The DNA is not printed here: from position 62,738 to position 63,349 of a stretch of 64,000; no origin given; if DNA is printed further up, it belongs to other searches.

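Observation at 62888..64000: Convergent minus-strand cluster of roughly 100-aa WXG100-like proteins abutting the locus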

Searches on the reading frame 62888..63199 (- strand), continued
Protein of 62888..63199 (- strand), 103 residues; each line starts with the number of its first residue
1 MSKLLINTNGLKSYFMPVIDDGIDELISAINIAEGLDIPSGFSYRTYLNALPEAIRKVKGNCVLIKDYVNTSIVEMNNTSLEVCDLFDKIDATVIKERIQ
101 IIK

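Call 102: search_solved_structures(query=A12, max_evalue=5)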
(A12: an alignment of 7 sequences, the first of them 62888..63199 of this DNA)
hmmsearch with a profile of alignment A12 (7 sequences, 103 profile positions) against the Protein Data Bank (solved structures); distinct sequences matched with E-value up to 5: 19.
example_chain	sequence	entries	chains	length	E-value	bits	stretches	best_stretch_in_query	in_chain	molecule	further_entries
6j5t_G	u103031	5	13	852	0.066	16.7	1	36-79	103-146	Disease resistance RPP13-like protein 4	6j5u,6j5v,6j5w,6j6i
3lll_A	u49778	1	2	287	0.067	16.7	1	48-90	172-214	Protein kinase C and casein kinase substrate in neurons protein 2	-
8v5a_A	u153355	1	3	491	0.21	15.1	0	54-79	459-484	Fusion glycoprotein F0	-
9v39_A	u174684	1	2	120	0.39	14.2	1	47-97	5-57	De novo designed serotonin binder SROb2_30, chain A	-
3h32_B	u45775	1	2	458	0.55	13.7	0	30-74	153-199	Fibrinogen beta chain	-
3ghg_B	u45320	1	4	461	0.56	13.7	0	30-74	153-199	Fibrinogen beta chain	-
1ztm_A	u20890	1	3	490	0.59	13.6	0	58-93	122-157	Fusion glycoprotein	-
6fia_A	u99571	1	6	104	0.63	13.5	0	46-82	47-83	LINE-1 retrotransposable element ORF1 protein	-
8v5k_A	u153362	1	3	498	0.72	13.3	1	54-94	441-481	Fusion glycoprotein F0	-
1i6z_A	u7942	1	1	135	0.81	13.2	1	19-82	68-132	BAG-FAMILY MOLECULAR CHAPERONE REGULATOR-1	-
8v62_A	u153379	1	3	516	0.96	12.9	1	54-94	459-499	Fusion glycoprotein F0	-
5ghe_A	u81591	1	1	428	1.3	12.6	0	8-62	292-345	Pesticidal crystal protein Cry6Aa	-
9s9c_A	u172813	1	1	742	1.3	12.5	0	6-52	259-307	Serine/threonine-protein kinase BRI1-like 2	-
9u0g_A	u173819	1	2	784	1.7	12.1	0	6-52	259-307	Serine/threonine-protein kinase BRI1-like 2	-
7zr2_A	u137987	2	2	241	2.2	11.8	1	44-100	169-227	Spike protein S2',Chimeric protein mimic of SARS-CoV-2 Spike HR1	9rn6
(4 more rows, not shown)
